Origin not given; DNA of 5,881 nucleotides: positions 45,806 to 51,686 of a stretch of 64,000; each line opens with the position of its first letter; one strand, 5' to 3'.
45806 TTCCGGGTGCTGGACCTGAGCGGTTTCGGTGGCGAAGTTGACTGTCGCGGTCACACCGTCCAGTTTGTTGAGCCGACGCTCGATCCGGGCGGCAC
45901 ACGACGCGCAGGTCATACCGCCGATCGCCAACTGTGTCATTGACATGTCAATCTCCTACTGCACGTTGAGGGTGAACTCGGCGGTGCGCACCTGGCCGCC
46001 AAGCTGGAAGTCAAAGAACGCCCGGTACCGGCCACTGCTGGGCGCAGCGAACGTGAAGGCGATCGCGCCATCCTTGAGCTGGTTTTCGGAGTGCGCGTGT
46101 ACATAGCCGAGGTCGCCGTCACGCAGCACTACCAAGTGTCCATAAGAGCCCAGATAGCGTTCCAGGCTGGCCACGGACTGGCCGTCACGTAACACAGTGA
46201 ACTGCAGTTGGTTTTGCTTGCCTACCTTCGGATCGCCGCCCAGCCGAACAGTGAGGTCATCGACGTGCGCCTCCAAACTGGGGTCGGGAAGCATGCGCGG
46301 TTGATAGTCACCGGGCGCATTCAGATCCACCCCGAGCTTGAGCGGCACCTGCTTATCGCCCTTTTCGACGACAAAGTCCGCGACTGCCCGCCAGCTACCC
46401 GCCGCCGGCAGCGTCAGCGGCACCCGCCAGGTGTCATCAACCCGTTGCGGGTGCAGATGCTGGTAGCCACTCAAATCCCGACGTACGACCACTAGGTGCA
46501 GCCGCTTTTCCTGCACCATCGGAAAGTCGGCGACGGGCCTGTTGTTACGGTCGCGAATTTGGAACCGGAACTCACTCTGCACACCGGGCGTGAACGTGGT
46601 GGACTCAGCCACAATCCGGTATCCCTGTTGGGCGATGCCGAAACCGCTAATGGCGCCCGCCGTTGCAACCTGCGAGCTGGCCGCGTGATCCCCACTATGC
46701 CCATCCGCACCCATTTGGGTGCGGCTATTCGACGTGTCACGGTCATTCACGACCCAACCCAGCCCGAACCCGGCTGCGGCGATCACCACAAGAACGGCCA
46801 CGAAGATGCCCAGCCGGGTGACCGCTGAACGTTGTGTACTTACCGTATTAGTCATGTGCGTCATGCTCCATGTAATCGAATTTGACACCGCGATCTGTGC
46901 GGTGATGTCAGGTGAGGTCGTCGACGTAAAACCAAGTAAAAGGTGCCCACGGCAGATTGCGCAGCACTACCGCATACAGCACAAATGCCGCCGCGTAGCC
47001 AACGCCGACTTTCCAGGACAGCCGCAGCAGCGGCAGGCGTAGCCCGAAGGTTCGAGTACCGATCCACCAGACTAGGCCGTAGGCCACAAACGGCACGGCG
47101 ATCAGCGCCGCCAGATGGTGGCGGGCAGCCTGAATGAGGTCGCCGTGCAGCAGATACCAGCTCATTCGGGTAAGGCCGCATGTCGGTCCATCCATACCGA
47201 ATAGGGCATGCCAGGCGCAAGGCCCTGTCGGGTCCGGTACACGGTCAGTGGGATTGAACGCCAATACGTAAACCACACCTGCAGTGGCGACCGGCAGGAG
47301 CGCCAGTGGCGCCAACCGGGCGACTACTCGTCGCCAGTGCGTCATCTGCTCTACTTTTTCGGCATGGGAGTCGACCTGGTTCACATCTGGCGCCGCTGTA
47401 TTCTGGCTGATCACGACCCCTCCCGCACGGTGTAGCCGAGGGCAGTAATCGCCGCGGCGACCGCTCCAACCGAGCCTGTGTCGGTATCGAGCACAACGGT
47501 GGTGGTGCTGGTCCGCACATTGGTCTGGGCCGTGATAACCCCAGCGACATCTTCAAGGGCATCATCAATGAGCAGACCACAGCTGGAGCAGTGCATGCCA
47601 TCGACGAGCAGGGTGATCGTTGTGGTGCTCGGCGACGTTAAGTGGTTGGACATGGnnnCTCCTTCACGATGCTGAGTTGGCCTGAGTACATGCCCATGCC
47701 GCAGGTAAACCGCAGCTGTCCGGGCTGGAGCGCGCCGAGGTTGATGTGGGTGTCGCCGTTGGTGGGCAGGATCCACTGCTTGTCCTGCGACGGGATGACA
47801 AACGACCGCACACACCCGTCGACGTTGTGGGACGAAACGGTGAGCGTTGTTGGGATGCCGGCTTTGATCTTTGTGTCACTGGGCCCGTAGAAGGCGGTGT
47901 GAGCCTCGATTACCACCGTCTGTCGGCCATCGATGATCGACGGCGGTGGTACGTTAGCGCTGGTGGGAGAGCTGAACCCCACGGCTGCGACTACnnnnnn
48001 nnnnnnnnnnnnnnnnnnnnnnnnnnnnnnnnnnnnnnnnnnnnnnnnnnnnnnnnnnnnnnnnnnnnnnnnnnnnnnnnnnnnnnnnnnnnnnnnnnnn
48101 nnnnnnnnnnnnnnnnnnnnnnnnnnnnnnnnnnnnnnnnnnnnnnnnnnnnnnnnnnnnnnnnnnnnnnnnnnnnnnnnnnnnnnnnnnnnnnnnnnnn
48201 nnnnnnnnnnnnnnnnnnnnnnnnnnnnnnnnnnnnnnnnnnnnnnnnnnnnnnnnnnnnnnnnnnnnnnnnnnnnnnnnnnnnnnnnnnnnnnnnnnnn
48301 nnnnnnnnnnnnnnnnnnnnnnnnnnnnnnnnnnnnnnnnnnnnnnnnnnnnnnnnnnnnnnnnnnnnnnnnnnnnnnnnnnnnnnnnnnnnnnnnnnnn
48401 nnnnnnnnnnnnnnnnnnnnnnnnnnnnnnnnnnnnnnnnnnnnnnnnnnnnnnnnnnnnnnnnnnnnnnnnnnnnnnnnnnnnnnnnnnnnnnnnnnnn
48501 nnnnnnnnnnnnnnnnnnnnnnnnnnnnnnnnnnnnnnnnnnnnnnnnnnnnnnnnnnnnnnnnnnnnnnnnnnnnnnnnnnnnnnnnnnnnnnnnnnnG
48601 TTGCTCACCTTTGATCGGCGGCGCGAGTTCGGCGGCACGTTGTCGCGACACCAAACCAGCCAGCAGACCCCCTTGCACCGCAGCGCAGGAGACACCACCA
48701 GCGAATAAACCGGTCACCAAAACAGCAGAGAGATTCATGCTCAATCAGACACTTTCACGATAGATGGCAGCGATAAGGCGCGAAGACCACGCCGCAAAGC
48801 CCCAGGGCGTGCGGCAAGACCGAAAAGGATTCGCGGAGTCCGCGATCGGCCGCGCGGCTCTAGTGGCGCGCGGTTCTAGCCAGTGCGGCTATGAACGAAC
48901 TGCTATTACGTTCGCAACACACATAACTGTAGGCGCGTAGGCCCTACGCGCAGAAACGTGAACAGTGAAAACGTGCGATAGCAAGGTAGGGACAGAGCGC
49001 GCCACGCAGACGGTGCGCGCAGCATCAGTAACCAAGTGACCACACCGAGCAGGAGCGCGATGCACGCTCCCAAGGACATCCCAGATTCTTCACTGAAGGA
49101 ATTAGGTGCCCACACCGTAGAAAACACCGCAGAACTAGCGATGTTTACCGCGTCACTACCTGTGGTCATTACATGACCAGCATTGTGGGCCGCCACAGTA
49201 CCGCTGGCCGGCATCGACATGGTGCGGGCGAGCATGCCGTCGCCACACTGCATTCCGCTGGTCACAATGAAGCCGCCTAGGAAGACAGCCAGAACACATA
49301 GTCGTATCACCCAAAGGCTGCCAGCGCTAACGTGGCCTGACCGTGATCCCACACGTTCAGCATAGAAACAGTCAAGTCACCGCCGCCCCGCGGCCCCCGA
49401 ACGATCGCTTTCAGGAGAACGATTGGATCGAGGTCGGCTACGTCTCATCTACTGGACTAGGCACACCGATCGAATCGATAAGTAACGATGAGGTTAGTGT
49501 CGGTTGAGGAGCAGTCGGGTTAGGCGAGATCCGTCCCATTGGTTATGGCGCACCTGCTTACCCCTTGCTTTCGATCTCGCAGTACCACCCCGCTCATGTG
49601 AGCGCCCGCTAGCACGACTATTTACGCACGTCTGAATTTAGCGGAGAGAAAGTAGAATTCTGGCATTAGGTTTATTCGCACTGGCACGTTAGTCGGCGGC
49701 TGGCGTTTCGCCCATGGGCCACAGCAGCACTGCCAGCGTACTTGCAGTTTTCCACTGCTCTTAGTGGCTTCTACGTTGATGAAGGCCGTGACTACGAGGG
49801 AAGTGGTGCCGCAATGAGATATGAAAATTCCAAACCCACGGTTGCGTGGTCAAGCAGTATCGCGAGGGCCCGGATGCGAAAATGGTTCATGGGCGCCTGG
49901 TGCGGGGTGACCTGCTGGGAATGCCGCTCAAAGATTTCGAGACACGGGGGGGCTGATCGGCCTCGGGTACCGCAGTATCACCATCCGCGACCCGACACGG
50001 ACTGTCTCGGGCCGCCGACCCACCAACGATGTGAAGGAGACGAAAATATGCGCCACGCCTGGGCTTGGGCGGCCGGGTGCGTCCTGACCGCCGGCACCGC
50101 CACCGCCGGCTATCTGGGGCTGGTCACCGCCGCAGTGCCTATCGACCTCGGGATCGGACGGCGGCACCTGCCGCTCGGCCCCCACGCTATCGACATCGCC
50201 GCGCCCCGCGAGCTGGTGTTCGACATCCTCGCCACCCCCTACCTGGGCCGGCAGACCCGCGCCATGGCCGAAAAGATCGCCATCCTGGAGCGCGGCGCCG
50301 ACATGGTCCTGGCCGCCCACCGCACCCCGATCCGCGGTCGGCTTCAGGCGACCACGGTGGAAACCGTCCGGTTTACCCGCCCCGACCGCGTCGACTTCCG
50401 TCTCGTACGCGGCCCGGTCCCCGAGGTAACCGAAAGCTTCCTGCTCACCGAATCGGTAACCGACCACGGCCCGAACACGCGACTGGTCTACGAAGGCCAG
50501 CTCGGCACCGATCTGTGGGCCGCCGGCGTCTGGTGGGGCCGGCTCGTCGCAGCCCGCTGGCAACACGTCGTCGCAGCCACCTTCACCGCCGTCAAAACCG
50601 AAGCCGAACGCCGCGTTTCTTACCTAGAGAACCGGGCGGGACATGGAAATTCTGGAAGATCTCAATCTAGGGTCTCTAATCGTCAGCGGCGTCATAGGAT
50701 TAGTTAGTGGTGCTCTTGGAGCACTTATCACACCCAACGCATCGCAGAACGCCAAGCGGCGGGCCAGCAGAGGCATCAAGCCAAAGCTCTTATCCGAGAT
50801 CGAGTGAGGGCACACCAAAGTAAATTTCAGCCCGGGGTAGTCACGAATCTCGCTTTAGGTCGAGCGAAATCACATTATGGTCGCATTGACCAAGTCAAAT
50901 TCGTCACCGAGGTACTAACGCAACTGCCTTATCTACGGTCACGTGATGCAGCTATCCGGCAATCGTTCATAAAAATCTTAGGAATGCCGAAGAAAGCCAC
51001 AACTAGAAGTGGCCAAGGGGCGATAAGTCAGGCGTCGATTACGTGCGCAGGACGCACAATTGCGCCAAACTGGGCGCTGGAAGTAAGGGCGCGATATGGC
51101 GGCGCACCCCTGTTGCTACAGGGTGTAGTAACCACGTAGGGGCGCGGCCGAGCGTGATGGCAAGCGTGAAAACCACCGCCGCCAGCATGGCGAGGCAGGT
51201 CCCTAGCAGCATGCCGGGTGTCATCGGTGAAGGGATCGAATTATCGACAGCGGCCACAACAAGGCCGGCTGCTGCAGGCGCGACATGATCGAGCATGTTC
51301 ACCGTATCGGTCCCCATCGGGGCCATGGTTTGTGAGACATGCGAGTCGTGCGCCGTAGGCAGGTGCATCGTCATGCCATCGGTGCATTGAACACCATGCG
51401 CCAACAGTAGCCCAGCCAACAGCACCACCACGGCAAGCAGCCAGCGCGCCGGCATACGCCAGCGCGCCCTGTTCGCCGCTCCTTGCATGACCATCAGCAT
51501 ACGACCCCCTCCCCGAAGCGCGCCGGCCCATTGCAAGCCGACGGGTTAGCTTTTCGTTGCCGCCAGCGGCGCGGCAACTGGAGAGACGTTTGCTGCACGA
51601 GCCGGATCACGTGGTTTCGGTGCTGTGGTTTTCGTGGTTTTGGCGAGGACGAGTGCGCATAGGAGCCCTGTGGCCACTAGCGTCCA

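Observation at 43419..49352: Seven-gene copper operon built largely from uncharacterised parts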

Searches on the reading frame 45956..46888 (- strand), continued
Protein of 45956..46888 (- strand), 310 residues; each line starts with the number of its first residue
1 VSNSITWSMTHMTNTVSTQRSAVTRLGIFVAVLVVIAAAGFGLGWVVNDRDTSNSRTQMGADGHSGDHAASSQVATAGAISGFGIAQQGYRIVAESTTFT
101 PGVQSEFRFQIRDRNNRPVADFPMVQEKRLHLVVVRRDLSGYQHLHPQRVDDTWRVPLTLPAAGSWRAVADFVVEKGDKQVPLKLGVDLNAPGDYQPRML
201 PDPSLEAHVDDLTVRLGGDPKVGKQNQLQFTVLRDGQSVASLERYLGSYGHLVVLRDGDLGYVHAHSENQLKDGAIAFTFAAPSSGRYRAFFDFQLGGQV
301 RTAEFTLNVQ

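Call 88: search_protein_representatives(alignment_id=A1)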
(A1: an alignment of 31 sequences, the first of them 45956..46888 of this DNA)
Query: 31 sequences, 310 profile positions. Proteins with E-value up to 0.001 (for the whole library): 5924; up to 1e-10: 3885; up to 1e-30: 1096. The best 150 are listed.
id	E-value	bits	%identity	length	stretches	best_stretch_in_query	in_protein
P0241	9.9e-125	432.2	-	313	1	6-309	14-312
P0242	2.8e-124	430.8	-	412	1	12-308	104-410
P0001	6.3e-122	423.0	-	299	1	5-310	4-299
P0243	1.7e-120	418.4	-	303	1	10-309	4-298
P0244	6.4e-115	400.0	-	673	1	8-309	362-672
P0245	2.7e-114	398.0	-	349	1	9-309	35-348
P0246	1.2e-112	392.6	-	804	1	63-309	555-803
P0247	8.3e-107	373.4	-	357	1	8-309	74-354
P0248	1.1e-103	363.1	-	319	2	18-299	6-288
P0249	1.0e-101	356.6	-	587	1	16-309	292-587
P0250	8.4e-97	340.5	-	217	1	98-308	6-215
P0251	1.0e-95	336.9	-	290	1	11-309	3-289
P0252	2.4e-95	335.7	-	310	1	12-309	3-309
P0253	1.1e-92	327.0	-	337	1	12-309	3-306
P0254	5.0e-91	321.5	-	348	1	11-309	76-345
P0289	5.6e-79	282.0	-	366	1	15-308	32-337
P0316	5.4e-76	272.2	-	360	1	49-309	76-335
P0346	6.1e-73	262.1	-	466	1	50-309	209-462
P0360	2.9e-72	259.9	-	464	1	48-309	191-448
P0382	8.9e-70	251.7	-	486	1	10-309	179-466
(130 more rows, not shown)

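Call 89: search_protein_families(library=pfam, proteins=[P0244, P0246, P0249, P0242, P0346, P0360, P0382, P0316, P0289], max_evalue=0.001)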
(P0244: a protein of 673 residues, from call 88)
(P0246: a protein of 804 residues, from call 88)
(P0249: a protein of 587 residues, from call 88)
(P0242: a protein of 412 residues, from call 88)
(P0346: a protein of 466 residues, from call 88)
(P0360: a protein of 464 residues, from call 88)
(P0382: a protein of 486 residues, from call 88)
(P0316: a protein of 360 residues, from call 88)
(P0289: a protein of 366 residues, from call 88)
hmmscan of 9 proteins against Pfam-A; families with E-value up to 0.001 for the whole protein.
P0244 (673 aa): 1 family
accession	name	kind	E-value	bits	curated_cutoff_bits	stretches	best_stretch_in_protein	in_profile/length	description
PF04234.18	CopC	-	8.5e-15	56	23.3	1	36-152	1-91/92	CopC domain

P0246 (804 aa): 0 families

P0249 (587 aa): 1 family
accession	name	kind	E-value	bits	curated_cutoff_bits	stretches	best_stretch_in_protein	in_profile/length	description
PF04234.18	CopC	-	2.7e-13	51.1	23.3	1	28-144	1-91/92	CopC domain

P0242 (412 aa): 0 families

P0346 (466 aa): 1 family
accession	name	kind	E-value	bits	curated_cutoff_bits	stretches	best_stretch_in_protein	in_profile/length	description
PF14342.11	DUF4396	-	1.6e-39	136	27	1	20-149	4-140/141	Domain of unknown function (DUF4396)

P0360 (464 aa): 1 family
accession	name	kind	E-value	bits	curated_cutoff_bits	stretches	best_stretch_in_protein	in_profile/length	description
PF14342.11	DUF4396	-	4.5e-37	128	27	1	26-155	5-141/141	Domain of unknown function (DUF4396)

P0382 (486 aa): 1 family
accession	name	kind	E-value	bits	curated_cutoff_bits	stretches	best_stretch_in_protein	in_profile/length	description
PF02627.25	CMD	-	6.9e-10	39.2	23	1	52-122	7-77/84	Carboxymuconolactone decarboxylase family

P0316 (360 aa): 0 families

P0289 (366 aa): 0 families

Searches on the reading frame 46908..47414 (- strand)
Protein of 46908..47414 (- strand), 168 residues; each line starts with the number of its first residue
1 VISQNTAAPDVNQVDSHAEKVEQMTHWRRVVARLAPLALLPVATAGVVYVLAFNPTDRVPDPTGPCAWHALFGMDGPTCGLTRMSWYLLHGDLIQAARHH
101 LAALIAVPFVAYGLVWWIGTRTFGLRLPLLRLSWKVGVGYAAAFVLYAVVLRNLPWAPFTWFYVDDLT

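Call 3: search_protein_families(library=pfam, proteins=[window:46908-47414:-], max_evalue=0.01)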
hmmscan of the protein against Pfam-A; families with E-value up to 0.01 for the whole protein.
window:46908-47414:- (168 aa): 1 family
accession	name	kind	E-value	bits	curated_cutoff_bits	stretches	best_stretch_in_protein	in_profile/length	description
PF10825.13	DUF2752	-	4.8e-14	52.6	27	1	66-112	1-47/49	Protein of unknown function (DUF2752)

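Call 4: search_protein_families(library=ncbifam, proteins=[window:46908-47414:-], max_evalue=0.01)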
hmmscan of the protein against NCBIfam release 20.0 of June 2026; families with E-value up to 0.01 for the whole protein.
window:46908-47414:- (168 aa): 0 families

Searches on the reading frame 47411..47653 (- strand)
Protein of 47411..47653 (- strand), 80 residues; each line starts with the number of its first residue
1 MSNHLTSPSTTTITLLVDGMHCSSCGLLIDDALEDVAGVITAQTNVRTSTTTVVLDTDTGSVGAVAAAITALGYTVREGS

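Call 3: search_protein_families(library=pfam, proteins=[window:47411-47653:-], max_evalue=0.01)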
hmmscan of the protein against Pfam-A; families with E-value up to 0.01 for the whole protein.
window:47411-47653:- (80 aa): 2 families
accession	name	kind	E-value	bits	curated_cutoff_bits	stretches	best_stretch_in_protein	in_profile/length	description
PF00403.32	HMA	-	1.3e-10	41.9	24.8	1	14-75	1-62/62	Heavy-metal-associated domain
PF19803.4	DUF6286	-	0.00067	20.5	35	1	19-71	34-86/108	Family of unknown function (DUF6286)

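Call 4: search_protein_families(library=ncbifam, proteins=[window:47411-47653:-], max_evalue=0.01)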
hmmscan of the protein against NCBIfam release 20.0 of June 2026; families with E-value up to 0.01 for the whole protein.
window:47411-47653:- (80 aa): 13 families
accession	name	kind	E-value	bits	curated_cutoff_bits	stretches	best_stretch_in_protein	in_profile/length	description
NF041115.1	UxxU_metal_bind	equivalog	1.4e-10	41.1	95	1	10-75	3-68/74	metal-binding (seleno)protein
NF033556.1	MerTP_fusion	equivalog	3.8e-10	39.7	180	1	8-76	117-185/186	mercuric transport protein MerTP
TIGR02052.1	MerP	equivalog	3.2e-09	37.2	92.55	1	9-75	21-87/92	mercury resistance system periplasmic binding protein MerP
NF033795.1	chaper_CopZ_Bs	exception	7.5e-09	35.6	91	1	13-76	2-65/66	copper chaperone CopZ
NF047957.1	CopZ_AFE_1862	equivalog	8.5e-09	35.7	85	1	13-76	1-61/62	CopZ family metallochaperone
NF010311.1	PRK13748.1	subfamily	1.2e-08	34.3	600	1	14-77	2-64/560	mercury(II) reductase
NF033794.2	chaper_CopZ_Eh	exception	3.7e-08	33.4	95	1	14-75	3-64/68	copper chaperone CopZ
NF045683.1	MerT_CopZ_Se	exception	3.7e-07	29.8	375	1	10-75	161-226/235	MerT/CopZ fusion-like heavy metal transport selenoprotein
NF033775.1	P_type_ZntA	exception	1e-06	27.4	1240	1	9-78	46-113/732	Zn(II)/Cd(II)/Pb(II) translocating P-type ATPase ZntA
TIGR00003.1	TIGR00003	subfamily_domain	1.3e-06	28.6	62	1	13-76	2-65/66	copper ion binding protein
NF008262.1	PRK11033.1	equivalog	1.6e-06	26.9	1005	1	9-78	39-106/731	zinc/cadmium/mercury/lead-transporting ATPase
NF007952.0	PRK10671.1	equivalog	3e-06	25.7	1316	1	11-75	103-164/838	copper-exporting P-type ATPase CopA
NF033553.1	MerP_Gpos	exception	1e-05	25.3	110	1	8-76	42-111/112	mercury resistance system substrate-binding protein MerP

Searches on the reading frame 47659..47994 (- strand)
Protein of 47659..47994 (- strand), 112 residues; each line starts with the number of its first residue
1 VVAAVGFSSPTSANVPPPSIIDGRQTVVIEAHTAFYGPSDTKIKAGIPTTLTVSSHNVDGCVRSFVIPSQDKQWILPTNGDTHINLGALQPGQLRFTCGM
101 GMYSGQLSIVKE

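Call 33: search_solved_structures(query=window:47659-47994:-, max_evalue=10, show_alignments=4)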
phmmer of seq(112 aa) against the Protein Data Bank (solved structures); distinct sequences matched with E-value up to 10: 10.
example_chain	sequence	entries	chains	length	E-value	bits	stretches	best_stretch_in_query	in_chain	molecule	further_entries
4f2f_A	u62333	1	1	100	0.00084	22.4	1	18-110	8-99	Cation-transporting ATPase, E1-E2 family protein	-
2mry_A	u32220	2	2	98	0.0017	21.4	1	23-108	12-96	Uncharacterized protein | CupA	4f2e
3hxs_A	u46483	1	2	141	0.27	14.4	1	61-95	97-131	Thioredoxin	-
4l07_A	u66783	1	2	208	0.35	14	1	26-69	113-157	Hydrolase, isochorismatase family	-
7t4f_A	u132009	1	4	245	0.39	13.9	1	13-95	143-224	Tail tube protein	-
6p3e_A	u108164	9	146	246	0.39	13.8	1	13-95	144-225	Tail tube protein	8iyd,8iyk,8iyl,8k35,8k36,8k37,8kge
9mfe_A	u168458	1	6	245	0.68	13.1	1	13-95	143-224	Major tail protein V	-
1fnh_A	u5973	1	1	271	0.75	12.9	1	25-93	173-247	PROTEIN (FIBRONECTIN)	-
3hyp_A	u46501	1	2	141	0.9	12.7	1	61-95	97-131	Thioredoxin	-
3r8q_A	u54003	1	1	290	1.5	12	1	26-93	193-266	Fibronectin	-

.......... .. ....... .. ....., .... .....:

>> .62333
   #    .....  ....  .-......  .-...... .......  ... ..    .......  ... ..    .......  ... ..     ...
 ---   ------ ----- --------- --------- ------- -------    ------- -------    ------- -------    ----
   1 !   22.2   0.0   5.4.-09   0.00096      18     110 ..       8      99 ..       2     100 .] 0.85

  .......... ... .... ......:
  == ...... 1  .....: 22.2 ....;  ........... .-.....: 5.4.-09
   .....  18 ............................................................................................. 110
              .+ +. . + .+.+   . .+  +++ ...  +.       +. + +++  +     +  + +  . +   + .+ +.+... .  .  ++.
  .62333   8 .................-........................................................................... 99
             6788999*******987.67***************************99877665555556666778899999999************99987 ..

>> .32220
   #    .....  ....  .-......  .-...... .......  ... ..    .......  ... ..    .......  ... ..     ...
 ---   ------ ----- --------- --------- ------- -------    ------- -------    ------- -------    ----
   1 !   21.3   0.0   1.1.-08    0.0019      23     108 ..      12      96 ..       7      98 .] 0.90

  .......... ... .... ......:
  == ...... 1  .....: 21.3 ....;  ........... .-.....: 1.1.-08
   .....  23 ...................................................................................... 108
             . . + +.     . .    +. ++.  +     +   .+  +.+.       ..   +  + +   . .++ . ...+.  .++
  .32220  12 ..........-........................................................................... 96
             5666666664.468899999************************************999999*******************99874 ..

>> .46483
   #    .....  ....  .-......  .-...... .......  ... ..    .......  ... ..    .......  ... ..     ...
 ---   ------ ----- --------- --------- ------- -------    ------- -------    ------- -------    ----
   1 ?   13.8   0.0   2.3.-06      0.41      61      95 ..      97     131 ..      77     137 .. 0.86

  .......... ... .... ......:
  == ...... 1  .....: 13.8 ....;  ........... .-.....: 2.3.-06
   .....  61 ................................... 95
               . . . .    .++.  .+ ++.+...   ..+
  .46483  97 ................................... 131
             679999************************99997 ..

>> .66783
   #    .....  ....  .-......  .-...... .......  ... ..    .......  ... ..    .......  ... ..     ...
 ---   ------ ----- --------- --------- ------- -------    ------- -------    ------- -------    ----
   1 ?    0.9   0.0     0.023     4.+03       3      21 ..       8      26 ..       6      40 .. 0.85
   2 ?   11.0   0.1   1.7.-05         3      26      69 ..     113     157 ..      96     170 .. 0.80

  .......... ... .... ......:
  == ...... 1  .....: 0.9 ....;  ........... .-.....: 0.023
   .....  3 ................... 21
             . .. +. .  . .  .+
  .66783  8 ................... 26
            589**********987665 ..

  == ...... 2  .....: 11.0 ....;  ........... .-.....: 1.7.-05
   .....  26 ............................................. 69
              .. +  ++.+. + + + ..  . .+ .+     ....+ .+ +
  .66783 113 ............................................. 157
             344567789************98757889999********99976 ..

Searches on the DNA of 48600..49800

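Call 78: search_rna_families(source=window, start=48600, end=49800, threshold=evalue, max_evalue=1)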
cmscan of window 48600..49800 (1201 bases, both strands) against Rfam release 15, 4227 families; matches with E-value up to 1: 0.
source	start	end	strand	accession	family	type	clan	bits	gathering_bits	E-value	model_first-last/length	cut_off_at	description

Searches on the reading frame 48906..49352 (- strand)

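Call 3: search_protein_families(library=pfam, proteins=[window:48906-49352:-], max_evalue=0.01)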
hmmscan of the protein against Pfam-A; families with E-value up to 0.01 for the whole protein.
window:48906-49352:- (148 aa): 0 families

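Call 4: search_protein_families(library=ncbifam, proteins=[window:48906-49352:-], max_evalue=0.01)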
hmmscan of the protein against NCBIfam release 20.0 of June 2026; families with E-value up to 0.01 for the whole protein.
window:48906-49352:- (148 aa): 1 family
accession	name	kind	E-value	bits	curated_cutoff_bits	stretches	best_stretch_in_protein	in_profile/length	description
NF040917.1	Mms6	equivalog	0.0012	19.1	200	1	44-105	62-125/155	magnetic particle specific iron-binding protein Mms6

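Call 6: search_protein_families(library=pfam, proteins=[window:48906-49352:-], max_evalue=10)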
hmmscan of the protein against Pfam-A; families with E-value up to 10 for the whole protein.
window:48906-49352:- (148 aa): 0 families

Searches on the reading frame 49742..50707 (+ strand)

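Call 6: search_protein_families(library=pfam, proteins=[window:49742-50707:+], max_evalue=10)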
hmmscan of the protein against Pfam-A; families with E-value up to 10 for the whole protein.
window:49742-50707:+ (321 aa): 1 family
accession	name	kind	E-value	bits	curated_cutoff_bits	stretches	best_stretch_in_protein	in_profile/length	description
PF10604.15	Polyketide_cyc2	-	0.0084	16.9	27.4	1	149-289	7-142/142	Polyketide cyclase / dehydrase and lipid transport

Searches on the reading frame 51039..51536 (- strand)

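Call 3: search_protein_families(library=pfam, proteins=[window:51039-51536:-], max_evalue=0.01)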
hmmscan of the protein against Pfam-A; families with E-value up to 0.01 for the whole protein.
window:51039-51536:- (165 aa): 0 families

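Call 4: search_protein_families(library=ncbifam, proteins=[window:51039-51536:-], max_evalue=0.01)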
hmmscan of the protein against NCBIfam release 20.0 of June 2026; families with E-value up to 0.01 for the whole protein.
window:51039-51536:- (165 aa): 0 families

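Call 6: search_protein_families(library=pfam, proteins=[window:51039-51536:-], max_evalue=10)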
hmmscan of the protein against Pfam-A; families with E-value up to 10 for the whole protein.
window:51039-51536:- (165 aa): 3 families
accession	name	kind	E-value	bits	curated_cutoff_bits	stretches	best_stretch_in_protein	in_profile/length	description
PF19650.4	DUF6153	-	0.22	12.8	27.7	1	36-165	1-116/116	Family of unknown function (DUF6153)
PF23494.1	bPH_10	-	1.3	8.8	27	1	30-97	9-76/151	YqeB-like bacterial PH domain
PF14017.11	DUF4233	-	3.2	8.6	27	1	12-46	43-77/107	Protein of unknown function (DUF4233)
